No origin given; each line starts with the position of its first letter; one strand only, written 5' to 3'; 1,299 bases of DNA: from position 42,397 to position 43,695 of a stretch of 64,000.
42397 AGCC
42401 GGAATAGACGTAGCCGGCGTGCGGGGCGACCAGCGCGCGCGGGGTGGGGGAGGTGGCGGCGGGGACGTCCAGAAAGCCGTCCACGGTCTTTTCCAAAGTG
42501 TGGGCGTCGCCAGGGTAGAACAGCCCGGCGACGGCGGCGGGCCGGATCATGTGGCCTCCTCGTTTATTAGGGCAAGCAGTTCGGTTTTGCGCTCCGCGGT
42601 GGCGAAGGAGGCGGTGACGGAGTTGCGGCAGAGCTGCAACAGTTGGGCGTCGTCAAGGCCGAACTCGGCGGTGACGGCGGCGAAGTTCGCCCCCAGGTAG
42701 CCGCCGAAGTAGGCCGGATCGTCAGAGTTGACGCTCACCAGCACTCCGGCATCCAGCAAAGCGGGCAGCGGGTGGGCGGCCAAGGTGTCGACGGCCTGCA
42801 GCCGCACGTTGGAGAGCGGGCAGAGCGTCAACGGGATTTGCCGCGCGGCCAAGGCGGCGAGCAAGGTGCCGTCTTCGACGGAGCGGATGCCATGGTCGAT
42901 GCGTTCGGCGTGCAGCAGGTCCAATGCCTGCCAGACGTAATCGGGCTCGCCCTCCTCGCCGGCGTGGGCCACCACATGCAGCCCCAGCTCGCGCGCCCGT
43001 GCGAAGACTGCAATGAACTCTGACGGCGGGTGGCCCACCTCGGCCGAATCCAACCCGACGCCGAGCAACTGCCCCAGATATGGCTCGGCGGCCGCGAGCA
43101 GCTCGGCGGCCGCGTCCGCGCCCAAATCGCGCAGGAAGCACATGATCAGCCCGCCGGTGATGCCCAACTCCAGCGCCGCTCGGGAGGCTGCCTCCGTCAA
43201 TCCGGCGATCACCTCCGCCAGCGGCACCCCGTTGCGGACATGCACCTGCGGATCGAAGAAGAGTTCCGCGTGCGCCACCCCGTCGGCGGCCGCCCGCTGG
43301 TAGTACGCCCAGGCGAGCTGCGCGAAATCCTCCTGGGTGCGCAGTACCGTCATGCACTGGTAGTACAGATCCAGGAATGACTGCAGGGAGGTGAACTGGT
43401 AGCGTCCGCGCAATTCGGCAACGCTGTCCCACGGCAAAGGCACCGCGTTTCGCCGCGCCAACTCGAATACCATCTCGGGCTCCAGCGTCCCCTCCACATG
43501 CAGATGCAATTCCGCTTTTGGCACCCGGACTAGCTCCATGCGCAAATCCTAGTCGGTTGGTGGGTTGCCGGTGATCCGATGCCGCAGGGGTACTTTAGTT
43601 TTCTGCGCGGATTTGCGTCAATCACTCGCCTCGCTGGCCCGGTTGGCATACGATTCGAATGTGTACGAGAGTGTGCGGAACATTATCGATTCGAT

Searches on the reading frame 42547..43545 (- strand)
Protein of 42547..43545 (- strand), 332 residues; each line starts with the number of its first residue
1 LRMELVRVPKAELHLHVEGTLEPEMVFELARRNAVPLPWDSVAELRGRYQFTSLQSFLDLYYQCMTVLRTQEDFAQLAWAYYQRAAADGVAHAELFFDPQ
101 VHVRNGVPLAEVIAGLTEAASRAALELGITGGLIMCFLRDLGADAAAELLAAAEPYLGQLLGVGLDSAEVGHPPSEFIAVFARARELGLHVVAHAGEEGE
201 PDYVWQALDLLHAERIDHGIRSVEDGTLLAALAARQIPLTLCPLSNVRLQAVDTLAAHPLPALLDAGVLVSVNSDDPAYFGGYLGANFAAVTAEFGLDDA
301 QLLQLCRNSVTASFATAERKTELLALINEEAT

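Call 3: search_protein_families(library=ncbifam, proteins=[window:42547-43545:-])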
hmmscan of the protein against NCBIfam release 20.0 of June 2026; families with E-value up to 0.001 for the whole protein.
window:42547-43545:- (332 aa): 11 families
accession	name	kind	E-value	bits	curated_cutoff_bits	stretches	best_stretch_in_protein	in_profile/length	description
NF006850.0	PRK09358.1-6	equivalog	9.8e-143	475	419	1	4-329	4-329/334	adenosine deaminase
TIGR01430.1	aden_deam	equivalog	3.9e-111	371.2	216.55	1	9-327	2-323/323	adenosine deaminase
NF006848.0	PRK09358.1-3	equivalog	2.7e-70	237.2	426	1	7-327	3-323/325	adenosine deaminase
NF006854.0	PRK09358.3-1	equivalog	5e-69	233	530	1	8-328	14-335/344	adenosine deaminase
NF006846.0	PRK09358.1-1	equivalog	1.6e-51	175.4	459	1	7-325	5-328/333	adenosine deaminase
NF006849.0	PRK09358.1-5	equivalog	3.9e-51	174.2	494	1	3-328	7-338/350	adenosine deaminase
NF006847.0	PRK09358.1-2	equivalog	1.9e-46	158.6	412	1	4-325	9-350/364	adenosine deaminase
NF006856.0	PRK09358.3-3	equivalog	2.6e-22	79.4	510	1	4-280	16-281/316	adenosine deaminase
NF006859.0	PRK09358.3-6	equivalog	8.6e-18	64.6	549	1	165-282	155-272/299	adenosine deaminase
TIGR01429.1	AMP_deaminase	equivalog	2.1e-09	36.7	726.3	1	182-324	431-573/611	AMP deaminase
TIGR01431.1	adm_rel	subfamily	5.7e-09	35.3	315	1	210-320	346-460/479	adenosine deaminase-related growth factor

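Call 4: search_protein_families(library=pfam, proteins=[window:42547-43545:-])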
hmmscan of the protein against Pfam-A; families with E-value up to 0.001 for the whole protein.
window:42547-43545:- (332 aa): 3 families
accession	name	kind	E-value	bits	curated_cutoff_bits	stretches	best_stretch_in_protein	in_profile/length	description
PF00962.28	A_deaminase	-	3.4e-96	322.6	27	1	9-328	1-328/330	Adenosine deaminase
PF19326.5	AMP_deaminase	-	1.2e-08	34.3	27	1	192-324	455-586/630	AMP deaminase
PF07969.17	Amidohydro_3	-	0.00039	20.5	29.7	1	150-277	246-376/472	Amidohydrolase family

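Call 7: search_solved_structures(query=window:42547-43539:-, max_evalue=1e-10)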
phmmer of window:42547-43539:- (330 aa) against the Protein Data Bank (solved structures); distinct sequences matched with E-value up to 1e-10: 33.
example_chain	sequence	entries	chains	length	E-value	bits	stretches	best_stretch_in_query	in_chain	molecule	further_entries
3rys_A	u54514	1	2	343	2.4e-103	349.1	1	6-326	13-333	Adenosine deaminase 1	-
3ou8_A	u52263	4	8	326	3.6e-103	348.5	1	5-311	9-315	Adenosine deaminase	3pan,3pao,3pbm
6n91_A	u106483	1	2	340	1.4e-43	152.7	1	6-323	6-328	Adenosine deaminase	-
6n9m_A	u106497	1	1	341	9e-42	146.8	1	4-321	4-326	Adenosine deaminase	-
4gxw_A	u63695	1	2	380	1.7e-32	116.3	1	6-317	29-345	Adenosine deaminase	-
9vlv_A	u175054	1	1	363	6.9e-30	107.8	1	6-325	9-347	Adenosine deaminase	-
1a4l_A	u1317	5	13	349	7.3e-30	107.7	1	6-325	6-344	ADENOSINE DEAMINASE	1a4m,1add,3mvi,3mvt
2ada_A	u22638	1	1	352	7.4e-30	107.7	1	6-325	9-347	ADENOSINE DEAMINASE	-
1fkw_A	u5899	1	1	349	2.6e-29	105.9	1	6-325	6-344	ADENOSINE DEAMINASE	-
3km8_A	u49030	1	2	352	3.7e-29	105.4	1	6-325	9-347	Adenosine deaminase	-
1uip_A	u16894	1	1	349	9.5e-29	104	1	6-325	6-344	ADENOSINE DEAMINASE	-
1fkx_A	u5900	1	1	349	9.5e-29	104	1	6-325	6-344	ADENOSINE DEAMINASE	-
1uio_A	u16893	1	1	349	1.8e-28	103.1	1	6-325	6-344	ADENOSINE DEAMINASE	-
1ndv_A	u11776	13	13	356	7e-28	101.2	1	7-325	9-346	Adenosine deaminase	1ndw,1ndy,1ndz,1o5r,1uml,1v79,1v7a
1krm_A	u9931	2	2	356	1.3e-27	100.3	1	7-325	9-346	adenosine deaminase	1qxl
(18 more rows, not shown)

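Call 28: find_homologous_proteins(query=window:42547-43539:-, max_evalue=1e-30)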
Query window:42547-43539:- (330 aa): 8000 proteins with E <= 1e-30 among 8000 candidates; the best 120 are listed.
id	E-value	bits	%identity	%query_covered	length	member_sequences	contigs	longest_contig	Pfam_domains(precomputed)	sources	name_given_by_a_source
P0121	1.5e-211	719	100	100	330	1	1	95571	PF00962.29,PF19326.6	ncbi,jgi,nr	ncbi:MAG: adenosine deaminase [Propionibacteriaceae bacterium]|jgi:adenosine deaminase|nr:adenosine 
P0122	9.5e-136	470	66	98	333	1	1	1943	PF00962.29,PF19326.6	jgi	jgi:adenosine deaminase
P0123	1.5e-133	463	65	99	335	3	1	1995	PF00962.29,PF19326.6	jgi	jgi:adenosine deaminase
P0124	7.0e-131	454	64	98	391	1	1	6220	PF00962.29,PF19326.6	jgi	jgi:adenosine deaminase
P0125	1.7e-128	447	64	99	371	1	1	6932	PF00962.29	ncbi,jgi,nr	ncbi:MAG: adenosine deaminase [Propionibacteriaceae bacterium]|jgi:adenosine deaminase|nr:adenosine 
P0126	9.1e-127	441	62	96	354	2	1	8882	PF00962.29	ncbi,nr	ncbi:MAG: adenosine deaminase [Propionibacteriaceae bacterium]|nr:adenosine deaminase [Propionibacte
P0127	3.0e-126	439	65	98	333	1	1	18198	PF00962.29,PF19326.6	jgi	jgi:adenosine deaminase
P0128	3.5e-126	439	62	98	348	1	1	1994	PF00962.29,PF19326.6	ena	-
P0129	1.5e-125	437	64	98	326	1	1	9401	PF00962.29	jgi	jgi:adenosine deaminase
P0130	3.0e-125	436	65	97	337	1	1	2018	PF00962.29,PF19326.6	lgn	-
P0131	3.5e-125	436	65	97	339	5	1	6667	PF00962.29,PF19326.6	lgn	-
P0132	1.5e-124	434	61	98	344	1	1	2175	PF00962.29,PF19326.6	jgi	jgi:adenosine deaminase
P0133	1.8e-124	433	61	98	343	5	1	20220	PF00962.29,PF19326.6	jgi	-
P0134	2.6e-124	433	65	97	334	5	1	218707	PF00962.29,PF19326.6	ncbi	ncbi:adenosine deaminase [Sinomonas sp. RB5]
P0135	3.3e-124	432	63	97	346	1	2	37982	PF00962.29,PF19326.6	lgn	-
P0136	1.0e-123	431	63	97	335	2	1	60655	PF00962.29,PF19326.6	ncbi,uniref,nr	ncbi:adenosine deaminase [Subtercola vilae]|uniref:Adenine deaminase n=1 Tax=Subtercola vilae TaxID=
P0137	1.8e-123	430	62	99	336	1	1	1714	PF00962.29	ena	-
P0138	2.0e-123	430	63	97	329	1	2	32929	PF00962.29,PF19326.6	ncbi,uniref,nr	ncbi:adenosine deaminase [Nocardiopsis tropica]|uniref:Adenine deaminase n=1 Tax=Nocardiopsis tropic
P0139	3.1e-123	429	61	97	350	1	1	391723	PF00962.29,PF19326.6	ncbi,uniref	ncbi:adenosine deaminase [Leifsonia sp. A12D58]|uniref:adenosine deaminase n=1 Tax=Leifsonia sp. A12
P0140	3.8e-123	429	61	96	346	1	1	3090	PF00962.29,PF19326.6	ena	-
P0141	6.1e-123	428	62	97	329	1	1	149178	PF00962.29,PF19326.6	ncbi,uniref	ncbi:adenosine deaminase [Nocardiopsis sp. NPDC006198]|uniref:adenosine deaminase n=1 Tax=Nocardiops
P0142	9.8e-123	428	66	97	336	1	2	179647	PF00962.29,PF19326.6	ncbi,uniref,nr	ncbi:adenosine deaminase [Sinomonas notoginsengisoli]|uniref:adenosine deaminase n=1 Tax=Sinomonas n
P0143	1.2e-122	427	62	97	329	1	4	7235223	PF00962.29,PF19326.6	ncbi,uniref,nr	ncbi:adenosine deaminase [Nocardiopsis tropica]|uniref:Adenine deaminase n=1 Tax=Streptomonospora na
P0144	1.3e-122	427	61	98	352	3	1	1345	PF00962.29,PF19326.6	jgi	jgi:adenosine deaminase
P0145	1.3e-122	427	63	96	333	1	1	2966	PF00962.29,PF19326.6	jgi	jgi:adenosine deaminase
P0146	1.6e-122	427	62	100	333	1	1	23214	PF00962.29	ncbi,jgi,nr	ncbi:MAG: adenosine deaminase [Propionibacteriaceae bacterium]|jgi:adenosine deaminase|nr:adenosine 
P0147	2.2e-122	426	66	96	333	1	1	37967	PF00962.29,PF19326.6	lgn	-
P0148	3.0e-122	426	62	98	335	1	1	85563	PF00962.29,PF19326.6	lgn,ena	-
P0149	3.5e-122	426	62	97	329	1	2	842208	PF00962.29,PF19326.6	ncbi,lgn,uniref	ncbi:adenosine deaminase [Nocardiopsis tropica]|uniref:Adenine deaminase n=1 Tax=Nocardiopsis tropic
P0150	4.3e-122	426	61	97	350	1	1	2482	PF00962.29,PF19326.6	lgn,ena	-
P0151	5.1e-122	425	61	98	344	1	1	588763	PF00962.29,PF19326.6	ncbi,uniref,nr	ncbi:adenosine deaminase [Naasia lichenicola]|uniref:Adenine deaminase n=1 Tax=Naasia lichenicola Ta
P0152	7.0e-122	425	61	99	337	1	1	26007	PF00962.29,PF19326.6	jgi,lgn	jgi:adenosine deaminase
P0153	1.9e-121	423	62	96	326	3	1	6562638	PF00962.29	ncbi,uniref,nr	ncbi:adenosine deaminase [Saccharopolyspora rosea]|uniref:adenosine deaminase n=1 Tax=Saccharopolysp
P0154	2.2e-121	423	63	98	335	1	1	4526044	PF00962.29,PF19326.6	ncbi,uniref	ncbi:adenosine deaminase [Georgenia sp. AZ-5]|uniref:adenosine deaminase n=1 Tax=Georgenia sp. AZ-5 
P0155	2.8e-121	423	61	97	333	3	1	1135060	PF00962.29,PF19326.6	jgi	jgi:adenosine deaminase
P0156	3.4e-121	423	64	97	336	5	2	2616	PF00962.29,PF19326.6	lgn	-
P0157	4.0e-121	422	62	97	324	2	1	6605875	PF00962.29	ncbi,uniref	ncbi:adenosine deaminase [Nocardiopsis dassonvillei]|uniref:adenosine deaminase n=1 Tax=Nocardiopsis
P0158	4.0e-121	422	63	99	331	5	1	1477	PF00962.29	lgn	-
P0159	4.1e-121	422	59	98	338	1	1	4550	PF00962.29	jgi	jgi:adenosine deaminase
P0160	4.6e-121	422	62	98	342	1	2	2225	PF00962.29,PF19326.6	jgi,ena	-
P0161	5.1e-121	422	60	99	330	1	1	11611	PF00962.29,PF19326.6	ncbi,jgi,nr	ncbi:MAG: adenosine deaminase [Propionibacteriaceae bacterium]|jgi:adenosine deaminase|nr:adenosine 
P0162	5.6e-121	422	61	99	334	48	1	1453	PF00962.29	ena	-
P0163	5.8e-121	422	64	98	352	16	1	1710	PF00962.29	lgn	-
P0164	6.1e-121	422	62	100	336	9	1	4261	PF00962.29,PF19326.6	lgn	-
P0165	7.3e-121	421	61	98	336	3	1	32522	PF00962.29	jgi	jgi:adenosine deaminase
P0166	9.2e-121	421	63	92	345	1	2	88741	PF00962.29,PF19326.6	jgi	jgi:adenosine deaminase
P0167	9.6e-121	421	62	98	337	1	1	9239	PF00962.29,PF19326.6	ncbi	-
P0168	9.8e-121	421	60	99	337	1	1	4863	PF00962.29,PF19326.6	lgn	-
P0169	1.1e-120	421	62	98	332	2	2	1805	PF00962.29,PF19326.6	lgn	-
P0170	1.2e-120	421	61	99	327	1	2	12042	PF00962.29,PF19326.6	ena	-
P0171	1.2e-120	421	64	97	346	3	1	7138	PF00962.29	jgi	-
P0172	1.3e-120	421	62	99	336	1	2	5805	PF00962.29,PF19326.6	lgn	-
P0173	1.4e-120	421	60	98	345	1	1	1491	PF00962.29,PF19326.6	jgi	-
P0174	1.7e-120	420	64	97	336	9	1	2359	PF00962.29,PF19326.6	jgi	jgi:adenosine deaminase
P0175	1.7e-120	420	62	97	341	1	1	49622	PF00962.29,PF19326.6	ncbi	-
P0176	2.0e-120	420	60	99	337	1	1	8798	PF00962.29,PF19326.6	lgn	-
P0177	2.3e-120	420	60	98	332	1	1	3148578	PF00962.29,PF19326.6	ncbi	ncbi:adenosine deaminase [Dermacoccaceae bacterium W4C1]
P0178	2.8e-120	420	61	97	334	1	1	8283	PF00962.29,PF19326.6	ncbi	-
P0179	3.6e-120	419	61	96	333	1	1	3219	PF00962.29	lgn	-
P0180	3.9e-120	419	62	97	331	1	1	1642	PF00962.29,PF19326.6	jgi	jgi:adenosine deaminase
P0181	4.3e-120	419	63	92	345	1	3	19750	PF00962.29,PF19326.6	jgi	jgi:adenosine deaminase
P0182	5.3e-120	419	60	99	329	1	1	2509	PF00962.29,PF19326.6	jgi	jgi:adenosine deaminase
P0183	7.1e-120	418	60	96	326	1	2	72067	PF00962.29,PF19326.6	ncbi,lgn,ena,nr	ncbi:MAG TPA: adenosine deaminase [Actinobacteria bacterium]|nr:adenosine deaminase [Actinomycetota 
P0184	7.7e-120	418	60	97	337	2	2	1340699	PF00962.29,PF19326.6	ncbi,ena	-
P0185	8.9e-120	418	61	97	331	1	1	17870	PF00962.29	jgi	jgi:adenosine deaminase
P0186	9.6e-120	418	61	97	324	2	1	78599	PF00962.29,PF19326.6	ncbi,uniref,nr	ncbi:adenosine deaminase [Nocardiopsis sp. CC223A]|uniref:adenosine deaminase n=1 Tax=Nocardiopsis s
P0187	9.6e-120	418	60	98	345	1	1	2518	PF00962.29,PF19326.6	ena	-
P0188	1.0e-119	418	63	97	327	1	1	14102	PF00962.29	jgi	jgi:adenosine deaminase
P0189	1.1e-119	418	62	97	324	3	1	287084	PF00962.29,PF19326.6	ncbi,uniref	ncbi:adenosine deaminase [Nocardiopsis sp. NPDC057823]|uniref:adenosine deaminase n=1 Tax=Nocardiops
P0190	1.1e-119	418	66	89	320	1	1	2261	PF00962.29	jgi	jgi:adenine deaminase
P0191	1.3e-119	417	60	98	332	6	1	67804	PF00962.29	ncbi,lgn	ncbi:adenosine deaminase [Gordonia sp. NPDC003950]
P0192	1.4e-119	417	62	98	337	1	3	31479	PF00962.29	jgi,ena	-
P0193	1.4e-119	417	63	96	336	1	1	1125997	PF00962.29,PF19326.6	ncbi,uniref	ncbi:adenosine deaminase [Agrococcus versicolor]|uniref:Adenine deaminase n=1 Tax=Agrococcus versico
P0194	1.5e-119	417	63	96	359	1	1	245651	PF00962.29,PF19326.6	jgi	jgi:adenosine deaminase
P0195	1.5e-119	417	64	95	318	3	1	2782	PF00962.29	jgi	jgi:adenosine deaminase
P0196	1.6e-119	417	61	100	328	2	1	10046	PF00962.29,PF19326.6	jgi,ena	-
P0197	1.6e-119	417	62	98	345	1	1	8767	PF00962.29,PF19326.6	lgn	-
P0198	1.6e-119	417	64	97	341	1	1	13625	PF00962.29,PF19326.6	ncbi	ncbi:MAG TPA: adenosine deaminase [Streptosporangiaceae bacterium]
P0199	1.9e-119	417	62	98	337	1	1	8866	PF00962.29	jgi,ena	-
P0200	1.9e-119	417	61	97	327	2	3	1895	PF00962.29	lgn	-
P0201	1.9e-119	417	60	98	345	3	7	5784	PF00962.29,PF19326.6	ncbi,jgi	jgi:adenosine deaminase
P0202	2.2e-119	417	62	98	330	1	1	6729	PF00962.29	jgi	jgi:adenosine deaminase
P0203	3.0e-119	416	61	96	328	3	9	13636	PF00962.29,PF19326.6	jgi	jgi:adenosine deaminase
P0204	3.3e-119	416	62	98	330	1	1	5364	PF00962.29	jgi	jgi:adenosine deaminase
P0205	3.3e-119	416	60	97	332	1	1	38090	PF00962.29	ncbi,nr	ncbi:MAG: adenosine deaminase [Pseudonocardiaceae bacterium]|nr:adenosine deaminase [Pseudonocardiac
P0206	3.4e-119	416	61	98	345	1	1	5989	PF00962.29,PF19326.6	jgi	jgi:adenosine deaminase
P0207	4.0e-119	416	61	97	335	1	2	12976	PF00962.29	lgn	-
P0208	4.3e-119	416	61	97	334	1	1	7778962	PF00962.29,PF19326.6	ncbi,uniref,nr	ncbi:adenosine deaminase [Streptomyces sp. L2]|uniref:adenosine deaminase n=1 Tax=Streptomyces sp. L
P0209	5.6e-119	415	61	98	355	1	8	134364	PF00962.29,PF19326.6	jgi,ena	-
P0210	7.0e-119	415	61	98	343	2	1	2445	PF00962.29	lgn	-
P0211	7.6e-119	415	60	98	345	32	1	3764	PF00962.29,PF19326.6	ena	-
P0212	7.8e-119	415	63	97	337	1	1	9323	PF00962.29,PF19326.6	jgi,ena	-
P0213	9.5e-119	415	60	97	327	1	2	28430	PF00962.29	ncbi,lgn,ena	-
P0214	1.0e-118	414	59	98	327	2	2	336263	PF00962.29,PF19326.6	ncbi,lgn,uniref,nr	ncbi:adenosine deaminase [Haloechinothrix alba]|uniref:Adenine deaminase n=2 Tax=Haloechinothrix alb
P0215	1.1e-118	414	64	94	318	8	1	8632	PF00962.29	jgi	jgi:adenosine deaminase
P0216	1.1e-118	414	61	97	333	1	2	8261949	PF00962.29,PF19326.6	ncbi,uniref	ncbi:adenosine deaminase [Streptomyces sclerotialus]|uniref:adenosine deaminase n=1 Tax=Streptomyces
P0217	1.2e-118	414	60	97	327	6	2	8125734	PF00962.29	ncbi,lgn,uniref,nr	ncbi:adenosine deaminase [Saccharopolyspora antimicrobica]|uniref:Adenine deaminase n=1 Tax=Saccharo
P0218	1.2e-118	414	56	98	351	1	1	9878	PF00962.29,PF19326.6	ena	-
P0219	1.3e-118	414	61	97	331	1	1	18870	PF00962.29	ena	-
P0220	1.3e-118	414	62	98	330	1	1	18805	PF00962.29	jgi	jgi:adenosine deaminase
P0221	1.4e-118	414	61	98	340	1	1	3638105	PF00962.29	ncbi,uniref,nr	ncbi:adenosine deaminase [Leifsonia sp. AG29]|uniref:adenosine deaminase n=1 Tax=Leifsonia sp. AG29 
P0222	1.4e-118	414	62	94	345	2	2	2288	PF00962.29,PF19326.6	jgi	-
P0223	1.4e-118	414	60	98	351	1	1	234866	PF00962.29,PF19326.6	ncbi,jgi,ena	jgi:adenosine deaminase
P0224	1.4e-118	414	59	97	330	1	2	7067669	PF00962.29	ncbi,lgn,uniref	ncbi:adenosine deaminase [Kitasatospora sp. CMC57]|uniref:Adenine deaminase n=1 Tax=Kitasatospora sp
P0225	1.5e-118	414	61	98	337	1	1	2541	PF00962.29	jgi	-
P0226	1.6e-118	414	57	98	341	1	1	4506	PF00962.29,PF19326.6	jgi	jgi:adenosine deaminase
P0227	1.6e-118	414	62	97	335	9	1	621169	PF00962.29,PF19326.6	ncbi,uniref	ncbi:adenosine deaminase [Sinomonas flava]|uniref:Adenine deaminase n=1 Tax=Sinomonas flava TaxID=49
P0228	1.6e-118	414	59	97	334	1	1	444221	PF00962.29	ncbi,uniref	ncbi:adenosine deaminase [Gordonia sp. CPCC 205515]|uniref:adenosine deaminase n=1 Tax=Gordonia sp. 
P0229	1.6e-118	414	60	97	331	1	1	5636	PF00962.29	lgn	-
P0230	1.7e-118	414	58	98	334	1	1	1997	PF00962.29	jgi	-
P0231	1.8e-118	414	60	95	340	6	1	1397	PF00962.29,PF19326.6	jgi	-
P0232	1.8e-118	414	60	96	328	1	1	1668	PF00962.29,PF19326.6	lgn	-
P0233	1.8e-118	414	60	97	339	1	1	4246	PF00962.29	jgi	jgi:adenosine deaminase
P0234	1.9e-118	414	61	97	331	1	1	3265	PF00962.29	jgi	jgi:adenosine deaminase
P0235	2.0e-118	413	63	94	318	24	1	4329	PF00962.29,PF19326.6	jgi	jgi:adenosine deaminase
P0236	2.0e-118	413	61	98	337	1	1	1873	PF00962.29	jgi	jgi:adenosine deaminase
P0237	2.2e-118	413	60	96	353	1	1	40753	PF00962.29,PF19326.6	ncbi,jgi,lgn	-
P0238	2.2e-118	413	61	98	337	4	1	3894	PF00962.29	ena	-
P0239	2.4e-118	413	61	97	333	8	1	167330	PF00962.29,PF19326.6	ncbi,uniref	ncbi:adenosine deaminase [Streptomyces sp. NPDC053560]|uniref:adenosine deaminase n=1 Tax=Streptomyc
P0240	2.4e-118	413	60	97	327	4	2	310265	PF00962.29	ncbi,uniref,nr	ncbi:adenosine deaminase [Saccharopolyspora indica]|uniref:adenosine deaminase n=1 Tax=Saccharopolys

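Call 32: find_related_loci(query=window:42547-43539:-, collection=metagenome_contigs, flank=10000)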
Query window:42547-43539:- (330 aa) in metagenome_contigs; peptide patterns used: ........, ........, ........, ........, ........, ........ (x = any residue, [..] = any of these).
363 stretches matched a pattern; 92 encode a relative of the query (tblastn E <= 1e-3); the best 80 are kept; 80 distinct loci.
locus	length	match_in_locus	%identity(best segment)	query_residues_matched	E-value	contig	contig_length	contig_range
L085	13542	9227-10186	63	2-322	5e-124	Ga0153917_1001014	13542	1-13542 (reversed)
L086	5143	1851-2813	60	6-326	1e-123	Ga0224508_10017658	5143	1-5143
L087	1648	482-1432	58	6-322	6e-131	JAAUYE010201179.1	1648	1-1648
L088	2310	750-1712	56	6-326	3e-120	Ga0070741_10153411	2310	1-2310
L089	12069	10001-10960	55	6-325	2e-114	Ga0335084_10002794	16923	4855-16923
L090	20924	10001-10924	58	5-312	7e-114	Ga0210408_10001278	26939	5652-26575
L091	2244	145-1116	54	6-329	7e-120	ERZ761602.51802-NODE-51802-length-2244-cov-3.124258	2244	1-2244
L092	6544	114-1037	58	5-312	8e-114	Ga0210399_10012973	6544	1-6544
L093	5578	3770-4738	52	4-326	3e-113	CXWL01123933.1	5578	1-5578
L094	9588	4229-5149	57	6-312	3e-112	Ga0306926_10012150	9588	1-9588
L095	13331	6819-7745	54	4-312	4e-112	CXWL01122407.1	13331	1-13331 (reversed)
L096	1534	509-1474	52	5-326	1e-120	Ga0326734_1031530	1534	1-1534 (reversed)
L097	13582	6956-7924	55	3-325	6e-112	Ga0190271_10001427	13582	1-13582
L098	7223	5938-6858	57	6-312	4e-111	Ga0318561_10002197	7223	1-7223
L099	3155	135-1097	51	6-326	2e-114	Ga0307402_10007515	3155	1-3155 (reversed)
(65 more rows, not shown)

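Call 44: find_encoding_contigs(protein=P0146, flank=8000, max_places=2)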
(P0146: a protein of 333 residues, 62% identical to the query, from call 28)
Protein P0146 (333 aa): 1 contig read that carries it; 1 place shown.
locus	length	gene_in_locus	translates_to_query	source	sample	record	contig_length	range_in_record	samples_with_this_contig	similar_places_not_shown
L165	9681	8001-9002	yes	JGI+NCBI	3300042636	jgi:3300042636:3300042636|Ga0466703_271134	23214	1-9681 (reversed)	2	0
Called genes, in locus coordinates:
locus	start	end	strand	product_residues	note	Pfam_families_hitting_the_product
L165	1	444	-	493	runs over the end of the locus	PF00437:T2SSE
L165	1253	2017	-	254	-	-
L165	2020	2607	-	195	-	PF08666:SAF (weak)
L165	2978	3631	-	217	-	PF14681:UPRTase, PF00156:Pribosyltran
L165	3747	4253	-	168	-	PF00300:His_Phos_1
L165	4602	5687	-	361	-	-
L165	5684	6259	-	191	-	PF00719:Pyrophosphatase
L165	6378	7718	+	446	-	PF02113:Peptidase_S13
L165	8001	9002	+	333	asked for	PF00962:A_deaminase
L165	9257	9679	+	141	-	PF01171:ATP_bind_3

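Call 45: find_encoding_contigs(protein=P0127, flank=8000, max_places=2)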
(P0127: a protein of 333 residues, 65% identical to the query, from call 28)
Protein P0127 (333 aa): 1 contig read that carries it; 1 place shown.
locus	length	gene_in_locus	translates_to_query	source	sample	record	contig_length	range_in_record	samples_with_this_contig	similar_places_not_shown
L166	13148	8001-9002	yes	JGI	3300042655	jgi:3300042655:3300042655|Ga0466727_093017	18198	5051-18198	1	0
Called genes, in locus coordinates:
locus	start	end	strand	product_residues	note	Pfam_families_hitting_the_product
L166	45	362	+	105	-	PF05258:DciA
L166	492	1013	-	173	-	PF00300:His_Phos_1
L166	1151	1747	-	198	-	PF08713:DNA_alkylation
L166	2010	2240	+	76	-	-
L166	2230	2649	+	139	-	PF01850:PIN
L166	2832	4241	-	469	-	PF07690:MFS_1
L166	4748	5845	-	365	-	-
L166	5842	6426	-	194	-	PF00719:Pyrophosphatase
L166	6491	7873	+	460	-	PF02113:Peptidase_S13, PF13354:Beta-lactamase2 (faint), PF02113:Peptidase_S13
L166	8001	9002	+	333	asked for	PF00962:A_deaminase, PF19326:AMP_deaminase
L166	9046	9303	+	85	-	PF03693:ParD_antitoxin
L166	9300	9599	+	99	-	PF05016:ParE_toxin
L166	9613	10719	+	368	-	PF01171:ATP_bind_3, PF09179:TilS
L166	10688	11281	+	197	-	PF00156:Pribosyltran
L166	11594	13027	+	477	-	PF00171:Aldedh, PF05893:LuxC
